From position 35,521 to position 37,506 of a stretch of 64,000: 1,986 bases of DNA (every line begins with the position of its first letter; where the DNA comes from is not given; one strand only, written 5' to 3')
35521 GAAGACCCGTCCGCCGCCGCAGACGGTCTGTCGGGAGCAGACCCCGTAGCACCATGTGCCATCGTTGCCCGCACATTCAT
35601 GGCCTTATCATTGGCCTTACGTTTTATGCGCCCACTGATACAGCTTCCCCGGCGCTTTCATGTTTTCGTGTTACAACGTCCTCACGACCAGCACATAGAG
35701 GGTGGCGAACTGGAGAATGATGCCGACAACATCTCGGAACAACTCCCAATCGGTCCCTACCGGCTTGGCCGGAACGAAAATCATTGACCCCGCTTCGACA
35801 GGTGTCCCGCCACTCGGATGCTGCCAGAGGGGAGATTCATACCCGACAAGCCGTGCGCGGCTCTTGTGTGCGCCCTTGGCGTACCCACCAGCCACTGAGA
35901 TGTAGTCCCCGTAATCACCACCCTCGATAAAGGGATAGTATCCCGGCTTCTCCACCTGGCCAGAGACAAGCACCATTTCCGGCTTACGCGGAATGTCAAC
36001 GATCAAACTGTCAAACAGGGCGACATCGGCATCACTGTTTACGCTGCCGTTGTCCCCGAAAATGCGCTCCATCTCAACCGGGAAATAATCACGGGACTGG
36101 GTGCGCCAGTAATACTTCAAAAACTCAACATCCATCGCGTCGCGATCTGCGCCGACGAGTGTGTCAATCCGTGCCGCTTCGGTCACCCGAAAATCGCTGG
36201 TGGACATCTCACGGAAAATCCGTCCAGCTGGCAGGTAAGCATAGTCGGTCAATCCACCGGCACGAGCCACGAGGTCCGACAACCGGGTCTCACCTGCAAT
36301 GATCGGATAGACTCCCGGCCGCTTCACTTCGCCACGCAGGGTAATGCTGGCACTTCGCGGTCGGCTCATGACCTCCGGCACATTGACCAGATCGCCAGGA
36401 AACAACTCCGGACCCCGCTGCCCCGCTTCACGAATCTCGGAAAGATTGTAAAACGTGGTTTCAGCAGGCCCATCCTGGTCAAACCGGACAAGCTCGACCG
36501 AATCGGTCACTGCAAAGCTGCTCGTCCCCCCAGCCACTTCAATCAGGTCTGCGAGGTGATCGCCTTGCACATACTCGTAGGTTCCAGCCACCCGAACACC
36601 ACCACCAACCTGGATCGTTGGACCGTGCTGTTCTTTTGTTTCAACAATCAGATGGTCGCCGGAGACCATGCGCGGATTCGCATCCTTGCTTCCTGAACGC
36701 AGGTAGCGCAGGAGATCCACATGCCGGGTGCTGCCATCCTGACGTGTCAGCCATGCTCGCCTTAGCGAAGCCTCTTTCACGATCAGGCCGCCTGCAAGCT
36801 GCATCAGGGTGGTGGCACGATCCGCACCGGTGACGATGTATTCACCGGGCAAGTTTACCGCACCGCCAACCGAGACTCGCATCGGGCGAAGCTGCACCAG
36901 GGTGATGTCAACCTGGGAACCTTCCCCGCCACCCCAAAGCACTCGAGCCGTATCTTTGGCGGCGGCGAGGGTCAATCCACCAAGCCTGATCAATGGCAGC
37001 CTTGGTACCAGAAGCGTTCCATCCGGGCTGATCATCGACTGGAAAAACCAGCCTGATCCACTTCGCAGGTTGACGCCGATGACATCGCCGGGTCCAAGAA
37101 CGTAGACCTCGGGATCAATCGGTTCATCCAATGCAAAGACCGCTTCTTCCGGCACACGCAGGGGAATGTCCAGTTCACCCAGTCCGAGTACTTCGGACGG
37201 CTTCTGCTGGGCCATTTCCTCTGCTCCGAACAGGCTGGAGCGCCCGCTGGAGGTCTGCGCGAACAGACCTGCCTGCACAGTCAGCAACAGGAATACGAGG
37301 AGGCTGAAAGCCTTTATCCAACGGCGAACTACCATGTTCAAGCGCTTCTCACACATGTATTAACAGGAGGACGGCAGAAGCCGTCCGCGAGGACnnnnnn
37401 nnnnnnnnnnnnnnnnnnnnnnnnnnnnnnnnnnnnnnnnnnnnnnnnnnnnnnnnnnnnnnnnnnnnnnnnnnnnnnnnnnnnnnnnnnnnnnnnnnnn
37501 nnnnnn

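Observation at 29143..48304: Complete ~19 kb type IV pilus supercluster with non-canonical inserted genes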

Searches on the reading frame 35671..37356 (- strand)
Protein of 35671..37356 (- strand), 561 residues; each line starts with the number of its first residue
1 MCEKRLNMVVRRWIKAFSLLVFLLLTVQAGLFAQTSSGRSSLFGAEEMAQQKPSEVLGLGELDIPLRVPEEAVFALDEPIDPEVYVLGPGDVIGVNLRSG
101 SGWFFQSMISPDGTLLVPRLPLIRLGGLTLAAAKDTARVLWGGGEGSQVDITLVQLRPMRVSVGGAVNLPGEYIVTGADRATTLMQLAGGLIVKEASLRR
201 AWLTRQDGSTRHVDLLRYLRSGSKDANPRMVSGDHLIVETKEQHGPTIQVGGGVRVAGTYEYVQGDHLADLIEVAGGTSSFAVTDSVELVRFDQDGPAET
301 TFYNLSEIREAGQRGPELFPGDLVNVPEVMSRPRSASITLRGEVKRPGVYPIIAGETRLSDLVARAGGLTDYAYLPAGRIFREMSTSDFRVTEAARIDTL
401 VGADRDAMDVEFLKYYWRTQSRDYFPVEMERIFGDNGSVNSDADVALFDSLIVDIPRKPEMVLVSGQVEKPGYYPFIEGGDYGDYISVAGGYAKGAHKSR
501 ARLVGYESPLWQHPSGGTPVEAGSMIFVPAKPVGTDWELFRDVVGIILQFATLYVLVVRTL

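Call 4: search_protein_families(library=pfam, proteins=[window:35671-37356:-], max_evalue=0.01)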
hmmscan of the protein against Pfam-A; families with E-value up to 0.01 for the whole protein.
window:35671-37356:- (561 aa): 3 families
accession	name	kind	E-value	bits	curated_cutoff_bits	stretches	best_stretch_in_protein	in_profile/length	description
PF10531.15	SLBB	-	8.6e-26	90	27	3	338-374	2-37/55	SLBB domain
PF22461.2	SLBB_2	-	4.5e-17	62.4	27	2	341-373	6-39/79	SLBB domain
PF02563.21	Poly_export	-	3e-06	27.7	28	1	82-138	4-60/77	Polysaccharide biosynthesis/export protein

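Call 5: search_protein_families(library=ncbifam, proteins=[window:35671-37356:-], max_evalue=0.01)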
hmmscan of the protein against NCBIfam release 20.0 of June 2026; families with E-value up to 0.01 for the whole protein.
window:35671-37356:- (561 aa): 4 families
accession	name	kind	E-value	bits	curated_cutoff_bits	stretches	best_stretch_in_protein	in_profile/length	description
TIGR03028.1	EpsE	equivalog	1.1e-27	97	262.65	2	85-301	2-218/239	polysaccharide export protein EpsE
TIGR03027.2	pepcterm_export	equivalog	3.3e-13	49.7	180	1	84-329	2-167/169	XrtA/PEP-CTERM system exopolysaccharide export protein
NF041843.1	EpsY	equivalog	1.4e-08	34.2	320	1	329-375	121-166/211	exopolysaccharide export protein EpsY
NF011658.0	PRK15078.1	subfamily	1.3e-07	30.7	333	1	108-242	119-253/380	polysaccharide export protein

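Call 10: find_encoding_contigs(protein=window:35671-37356:-, flank=10000, max_places=6)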
Protein window:35671-37356:- (561 aa): no gene with exactly this product is on record in the collection.

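Call 11: find_homologous_proteins(query=window:35671-37356:-)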
Query window:35671-37356:- (561 aa): 507 proteins with E <= 0.001 among 8000 candidates; the best 120 are listed.
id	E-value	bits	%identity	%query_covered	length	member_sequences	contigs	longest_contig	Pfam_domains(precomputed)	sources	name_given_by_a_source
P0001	0.0e+0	1233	100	99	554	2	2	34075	PF10531.16,PF02563.22,PF22461.3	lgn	-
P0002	0.0e+0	1097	88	99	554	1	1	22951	PF10531.16,PF02563.22,PF22461.3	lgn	-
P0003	0.0e+0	1067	85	99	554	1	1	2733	PF10531.16,PF02563.22,PF22461.3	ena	-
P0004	2.9e-226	770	63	99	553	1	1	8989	PF10531.16,PF02563.22,PF22461.3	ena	-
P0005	5.6e-208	710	57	99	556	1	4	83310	PF10531.16,PF02563.22,PF22461.3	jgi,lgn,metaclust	metaclust:\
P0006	8.4e-162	558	47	99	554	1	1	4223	PF10531.16,PF02563.22,PF22461.3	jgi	-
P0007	1.5e-156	540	48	95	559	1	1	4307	PF10531.16,PF02563.22,PF22461.3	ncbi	-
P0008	2.9e-144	500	46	93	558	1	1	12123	PF10531.16,PF02563.22,PF22461.3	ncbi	-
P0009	1.4e-123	431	42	98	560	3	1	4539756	PF10531.16,PF02563.22,PF22461.3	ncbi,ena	-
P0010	7.0e-122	426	43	93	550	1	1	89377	PF10531.16,PF02563.22,PF22461.3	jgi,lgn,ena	-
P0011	2.1e-114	401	40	94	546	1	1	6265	PF10531.16,PF02563.22,PF22461.3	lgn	-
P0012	4.4e-94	334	36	96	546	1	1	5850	PF10531.16,PF22461.3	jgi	jgi:protein involved in polysaccharide export with SLBB domain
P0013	1.8e-66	243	32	85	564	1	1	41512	PF10531.16,PF02563.22,PF22461.3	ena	-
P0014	6.0e-65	238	32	87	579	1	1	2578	PF10531.16,PF02563.22,PF22461.3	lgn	-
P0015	1.4e-63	234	33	85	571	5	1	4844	PF10531.16,PF02563.22,PF22461.3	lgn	-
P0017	2.1e-59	220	32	86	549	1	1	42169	PF10531.16,PF02563.22,PF22461.3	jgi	-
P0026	2.5e-48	183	32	86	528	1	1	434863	PF10531.16,PF02563.22,PF22461.3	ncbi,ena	-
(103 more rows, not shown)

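Call 12: find_encoding_contigs(protein=P0009, flank=10000, max_places=2)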
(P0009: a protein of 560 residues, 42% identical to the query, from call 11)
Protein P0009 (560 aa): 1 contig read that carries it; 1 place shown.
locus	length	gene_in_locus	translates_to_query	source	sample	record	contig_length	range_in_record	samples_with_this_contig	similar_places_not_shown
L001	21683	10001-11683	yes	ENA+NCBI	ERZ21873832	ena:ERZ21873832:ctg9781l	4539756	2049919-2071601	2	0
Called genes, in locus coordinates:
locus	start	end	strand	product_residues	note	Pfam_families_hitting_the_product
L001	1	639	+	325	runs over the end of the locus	PF00437:T2SSE, PF13191:AAA_16 (faint), PF13401:AAA_22 (weak)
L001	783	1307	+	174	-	-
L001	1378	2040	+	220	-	-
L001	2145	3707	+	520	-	PF16241:DUF4900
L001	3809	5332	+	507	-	PF16241:DUF4900 (weak)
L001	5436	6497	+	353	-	PF11104:PilM_2, PF14450:FtsA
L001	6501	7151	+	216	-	PF05137:PilN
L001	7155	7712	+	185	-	-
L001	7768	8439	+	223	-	-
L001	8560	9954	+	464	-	PF07660:STN (weak), PF03958:Secretin_N, PF00263:Secretin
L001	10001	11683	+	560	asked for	PF02563:Poly_export, PF10531:SLBB, PF22461:SLBB_2 (weak)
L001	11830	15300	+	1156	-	PF01835:MG2 (faint), PF02369:Big_1 (faint)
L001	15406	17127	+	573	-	PF05157:MshEN, PF00437:T2SSE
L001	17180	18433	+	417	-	PF00482:T2SSF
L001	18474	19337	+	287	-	PF06750:A24_N_bact, PF01478:Peptidase_A24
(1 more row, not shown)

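Call 13: find_encoding_contigs(protein=P0005, flank=10000, max_places=2)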
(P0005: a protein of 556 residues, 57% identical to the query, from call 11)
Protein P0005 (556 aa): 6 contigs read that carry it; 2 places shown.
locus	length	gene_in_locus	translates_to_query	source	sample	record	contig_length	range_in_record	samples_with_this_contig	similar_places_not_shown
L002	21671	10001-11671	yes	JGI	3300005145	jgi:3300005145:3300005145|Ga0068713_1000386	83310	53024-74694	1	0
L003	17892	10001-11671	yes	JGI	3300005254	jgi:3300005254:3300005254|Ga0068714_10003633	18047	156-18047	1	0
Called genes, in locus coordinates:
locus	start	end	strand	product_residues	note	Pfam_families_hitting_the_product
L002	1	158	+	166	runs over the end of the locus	-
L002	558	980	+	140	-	PF07963:N_methyl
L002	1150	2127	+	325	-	PF00437:T2SSE, PF13191:AAA_16 (faint), PF13401:AAA_22 (weak)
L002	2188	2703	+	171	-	PF07963:N_methyl (weak)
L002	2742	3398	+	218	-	-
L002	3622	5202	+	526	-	PF16241:DUF4900 (weak)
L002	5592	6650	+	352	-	PF11104:PilM_2, PF14450:FtsA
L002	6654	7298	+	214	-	PF05137:PilN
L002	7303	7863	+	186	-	PF04350:PilO (weak)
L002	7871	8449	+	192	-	-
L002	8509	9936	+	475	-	PF07660:STN (weak), PF03958:Secretin_N, PF00263:Secretin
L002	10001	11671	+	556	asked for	PF22461:SLBB_2 (faint), PF02563:Poly_export, PF10531:SLBB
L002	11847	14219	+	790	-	PF02369:Big_1 (weak)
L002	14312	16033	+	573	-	PF05157:MshEN, PF00437:T2SSE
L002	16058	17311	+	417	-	PF00482:T2SSF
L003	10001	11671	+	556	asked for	PF22461:SLBB_2 (faint), PF02563:Poly_export, PF10531:SLBB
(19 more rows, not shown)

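Call 14: find_encoding_contigs(protein=P0010, flank=10000, max_places=2)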
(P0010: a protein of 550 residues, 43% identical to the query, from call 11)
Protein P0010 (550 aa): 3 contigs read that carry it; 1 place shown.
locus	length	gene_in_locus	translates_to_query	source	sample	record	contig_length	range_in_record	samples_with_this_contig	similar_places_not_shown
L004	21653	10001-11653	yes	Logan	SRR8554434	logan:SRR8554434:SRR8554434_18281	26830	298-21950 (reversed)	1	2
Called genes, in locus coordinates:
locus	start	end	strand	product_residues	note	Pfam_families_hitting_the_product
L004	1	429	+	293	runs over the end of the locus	PF17848:Zn_ribbon_ACC, PF01039:Carboxyl_trans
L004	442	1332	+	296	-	PF13793:Pribosyltran_N, PF00156:Pribosyltran (faint), PF14572:Pribosyl_synth (weak)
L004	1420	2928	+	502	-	PF02872:5_nucleotid_C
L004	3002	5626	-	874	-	PF13620:CarboxypepD_reg, PF13715:CarbopepD_reg_2, PF07715:Plug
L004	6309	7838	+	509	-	PF07690:MFS_1, PF00854:PTR2 (faint)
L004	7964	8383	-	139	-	PF19762:DUF6249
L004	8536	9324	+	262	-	PF04542:Sigma70_r2, PF08281:Sigma70_r4_2, PF04545:Sigma70_r4 (weak)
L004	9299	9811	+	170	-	-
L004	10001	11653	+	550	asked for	PF02563:Poly_export, PF10531:SLBB, PF22461:SLBB_2 (weak), PF10531:SLBB (weak)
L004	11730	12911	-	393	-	-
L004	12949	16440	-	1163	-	PF03176:MMPL, PF02355:SecD_SecF_C (weak), PF03176:MMPL, PF02460:Patched, PF12349:Sterol-sensing, PF17131:TP_0789-like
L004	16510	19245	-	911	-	PF03176:MMPL, PF02355:SecD_SecF_C (weak), PF03176:MMPL, PF02460:Patched, PF12349:Sterol-sensing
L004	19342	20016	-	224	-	PF00440:TetR_N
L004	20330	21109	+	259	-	PF02001:DUF134 (faint), PF08281:Sigma70_r4_2 (faint), PF08220:HTH_DeoR (faint), PF08279:HTH_11 (faint), PF04967:HTH_10 (faint)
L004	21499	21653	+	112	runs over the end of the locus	PF03091:CutA1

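Call 18: find_related_loci(query=A2, collection=genome_contigs, flank=10000)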
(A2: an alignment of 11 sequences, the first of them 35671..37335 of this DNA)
Query A2 (554 aa) in genome_contigs; peptide patterns used: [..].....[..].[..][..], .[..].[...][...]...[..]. (x = any residue, [..] = any of these).
81 stretches matched a pattern; 19 encode a relative of the query (tblastn E <= 1e-3); 19 distinct loci.
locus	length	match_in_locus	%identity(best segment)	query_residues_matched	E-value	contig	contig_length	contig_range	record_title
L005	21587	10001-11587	43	13-549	7e-132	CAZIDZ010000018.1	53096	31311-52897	MAG TPA_asm: uncultured bacterium isolate SRP214966_co4_367 genome assembly, contig: NODE_333_length_53096_cov_17.238872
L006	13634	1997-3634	43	4-551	9e-128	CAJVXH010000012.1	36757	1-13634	TPA_asm: uncultured bacterium isolate DRR093004_bin.59_MetaBAT_v2.12.1_MAG genome assembly, contig: NODE_667_length_3675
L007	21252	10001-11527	42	39-550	7e-127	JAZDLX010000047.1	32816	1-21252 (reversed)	MAG: bacterium isolate MEGAHIT-group-0.623 k141_115412, whole genome shotgun sequence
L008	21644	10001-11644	42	4-550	3e-126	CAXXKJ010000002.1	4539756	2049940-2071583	MAG: bacterium isolate 130ea89d-4dea-436c-9ca1-374b83f7be77 genome assembly, contig: contig_2, whole genome shotgun sequ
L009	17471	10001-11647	42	5-553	5e-125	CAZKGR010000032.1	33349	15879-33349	MAG TPA_asm: uncultured bacterium isolate binchicken_co142_310 genome assembly, contig: NODE_3712_length_33349_cov_24.93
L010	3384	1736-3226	32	68-554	4e-68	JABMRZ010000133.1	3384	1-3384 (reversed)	MAG: Candidatus Tariuqbacter arcticus isolate bin.685 k141_1888416, whole genome shotgun sequence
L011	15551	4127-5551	31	69-547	1e-45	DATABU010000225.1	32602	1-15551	MAG TPA_asm: Longimicrobiaceae bacterium isolate SMAG_U6706 k141_2506007, whole genome shotgun sequence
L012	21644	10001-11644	42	4-550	2e-126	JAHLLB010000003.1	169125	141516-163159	MAG: bacterium isolate MAG87 NODE_347_length_169125_cov_639.902165, whole genome shotgun sequence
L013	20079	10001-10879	29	1-288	8e-31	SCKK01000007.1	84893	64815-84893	Candidatus Neomarinimicrobiota bacterium strain TS1B10-2 T1B10-2_91, whole genome shotgun sequence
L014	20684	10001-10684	34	52-258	2e-29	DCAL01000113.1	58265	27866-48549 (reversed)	MAG TPA_asm: Candidatus Marinimicrobia bacterium UBA1134 UBA1134_contig_995, whole genome shotgun sequence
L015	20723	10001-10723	29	67-492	2e-28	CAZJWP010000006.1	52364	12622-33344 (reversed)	MAG TPA_asm: uncultured bacterium isolate binchicken_co275_203 genome assembly, contig: NODE_553_length_52364_cov_21.770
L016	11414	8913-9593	34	56-272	3e-27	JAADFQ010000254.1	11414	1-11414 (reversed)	MAG: FCB group bacterium isolate M_MaxBin.049 contig-127_9646, whole genome shotgun sequence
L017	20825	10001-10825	27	69-548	2e-18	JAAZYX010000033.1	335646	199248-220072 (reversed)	MAG: Candidatus Neomarinimicrobiota bacterium isolate bin79o c_000001639738, whole genome shotgun sequence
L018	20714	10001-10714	29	75-522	2e-15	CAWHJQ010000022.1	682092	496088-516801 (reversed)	MAG: uncultured delta proteobacterium isolate MFD01721.bin.2.181 genome assembly, contig: contig_7244, whole genome shot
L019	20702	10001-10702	29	78-522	4e-14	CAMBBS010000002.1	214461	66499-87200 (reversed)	MAG: Desulfopila aestuarii DSM 18488 isolate MiH-14oct19-162 genome assembly, contig: MiH-14oct19-C16, whole genome shot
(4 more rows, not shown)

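Call 20: find_encoding_contigs(protein=P0013, flank=10000, max_places=1)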
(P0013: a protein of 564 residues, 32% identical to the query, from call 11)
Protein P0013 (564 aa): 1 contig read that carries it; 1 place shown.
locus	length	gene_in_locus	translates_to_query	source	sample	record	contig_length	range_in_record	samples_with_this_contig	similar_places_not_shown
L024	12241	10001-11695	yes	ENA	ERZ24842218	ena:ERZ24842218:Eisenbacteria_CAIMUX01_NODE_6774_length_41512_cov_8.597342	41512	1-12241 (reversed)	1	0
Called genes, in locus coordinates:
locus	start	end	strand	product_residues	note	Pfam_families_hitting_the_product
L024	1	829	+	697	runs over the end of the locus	PF03190:Thioredox_DsbH, PF13899:Thioredoxin_7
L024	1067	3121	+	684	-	PF02897:Peptidase_S9_N, PF00326:Peptidase_S9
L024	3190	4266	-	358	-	PF09587:PGA_cap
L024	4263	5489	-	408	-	PF13439:Glyco_transf_4, PF13579:Glyco_trans_4_4, PF20706:GT4-conflict (weak), PF00534:Glycos_transf_1, PF13692:Glyco_trans_1_4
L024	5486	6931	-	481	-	PF01943:Polysacc_synt, PF13440:Polysacc_synt_3, PF03023:MurJ (weak)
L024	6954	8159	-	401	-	PF02706:Wzz, PF13807:GNVR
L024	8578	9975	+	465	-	PF04932:Wzy_C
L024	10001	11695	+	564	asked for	PF02563:Poly_export, PF10531:SLBB, PF22461:SLBB_2 (weak), PF10531:SLBB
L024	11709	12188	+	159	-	PF00581:Rhodanese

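Call 21: find_encoding_contigs(protein=P0017, flank=10000, max_places=1)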
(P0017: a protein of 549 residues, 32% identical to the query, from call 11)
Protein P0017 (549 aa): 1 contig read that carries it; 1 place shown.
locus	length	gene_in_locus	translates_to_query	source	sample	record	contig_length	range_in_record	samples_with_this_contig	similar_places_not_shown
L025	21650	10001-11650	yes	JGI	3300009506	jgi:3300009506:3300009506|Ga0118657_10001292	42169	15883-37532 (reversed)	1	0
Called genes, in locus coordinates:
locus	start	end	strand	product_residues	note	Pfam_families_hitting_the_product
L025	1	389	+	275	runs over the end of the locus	PF03009:GDPD, PF13653:GDPD_2 (weak)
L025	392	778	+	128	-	PF00903:Glyoxalase, PF12681:Glyoxalase_2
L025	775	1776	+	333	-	PF07885:Ion_trans_2, PF02254:TrkA_N, PF02080:TrkA_C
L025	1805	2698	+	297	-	PF00892:EamA, PF16913:PUNUT (weak), PF00892:EamA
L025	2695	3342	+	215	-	PF02223:Thymidylate_kin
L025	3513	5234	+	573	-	PF22694:CtpB_N-like (faint), PF00595:PDZ (faint), PF13180:PDZ_2, PF17820:PDZ_6, PF03572:Peptidase_S41, PF28547:CHD_PDZ-protease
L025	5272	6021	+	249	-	PF01925:TauE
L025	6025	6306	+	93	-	-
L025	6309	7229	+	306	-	PF06888:Put_Phosphatase, PF12710:HAD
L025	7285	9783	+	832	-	PF00483:NTP_transferase, PF12804:NTP_transf_3 (weak), PF00132:Hexapep (faint), PF25084:LbH_EIF2B, PF24894:Hexapep_GlmU (weak), PF25087:GMPPB_C, PF02878:PGM_PMM_I, PF02879:PGM_PMM_II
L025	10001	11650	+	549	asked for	PF02563:Poly_export, PF10531:SLBB (weak), PF22461:SLBB_2 (faint), PF10531:SLBB (weak)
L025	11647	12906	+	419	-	PF02706:Wzz (weak)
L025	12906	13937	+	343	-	PF01408:GFO_IDH_MocA, PF02894:GFO_IDH_MocA_C, PF22725:GFO_IDH_MocA_C3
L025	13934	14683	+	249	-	PF00132:Hexapep, PF14602:Hexapep_2 (faint), PF24894:Hexapep_GlmU (faint), PF25084:LbH_EIF2B (weak), PF25087:GMPPB_C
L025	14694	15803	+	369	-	PF00155:Aminotran_1_2, PF01041:DegT_DnrJ_EryC1, PF01212:Beta_elim_lyase, PF01053:Cys_Met_Meta_PP (weak)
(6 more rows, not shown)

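Call 22: find_encoding_contigs(protein=P0026, flank=10000, max_places=1)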
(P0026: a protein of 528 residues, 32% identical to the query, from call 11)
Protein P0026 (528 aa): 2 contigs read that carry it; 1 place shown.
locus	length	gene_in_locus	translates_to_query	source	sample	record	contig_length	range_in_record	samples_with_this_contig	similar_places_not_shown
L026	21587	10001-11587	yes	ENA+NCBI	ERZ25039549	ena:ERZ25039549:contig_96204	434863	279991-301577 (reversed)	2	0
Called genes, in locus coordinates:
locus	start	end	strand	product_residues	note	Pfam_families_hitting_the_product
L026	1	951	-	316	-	PF17848:Zn_ribbon_ACC, PF01039:Carboxyl_trans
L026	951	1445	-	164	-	PF13527:Acetyltransf_9 (weak), PF00583:Acetyltransf_1, PF13673:Acetyltransf_10, PF13508:Acetyltransf_7, PF08445:FR47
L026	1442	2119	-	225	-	PF00814:TsaD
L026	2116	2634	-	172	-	PF02367:TsaE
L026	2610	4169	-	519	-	PF00072:Response_reg, PF08665:PglZ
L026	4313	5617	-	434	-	PF02518:HATPase_c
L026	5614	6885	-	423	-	PF02403:Seryl_tRNA_N, PF00587:tRNA-synt_2b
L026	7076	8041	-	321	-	PF00041:fn3 (weak)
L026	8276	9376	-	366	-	PF00953:Glycos_transf_4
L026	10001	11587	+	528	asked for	PF02563:Poly_export, PF10531:SLBB, PF22461:SLBB_2, PF10531:SLBB (weak), PF22461:SLBB_2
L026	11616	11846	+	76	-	PF02706:Wzz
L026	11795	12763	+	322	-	PF13807:GNVR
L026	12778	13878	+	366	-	PF13439:Glyco_transf_4 (faint), PF00534:Glycos_transf_1, PF13692:Glyco_trans_1_4, PF13524:Glyco_trans_1_2 (weak)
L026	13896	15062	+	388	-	PF01075:Glyco_transf_9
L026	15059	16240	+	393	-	PF13439:Glyco_transf_4, PF13579:Glyco_trans_4_4, PF13692:Glyco_trans_1_4, PF00534:Glycos_transf_1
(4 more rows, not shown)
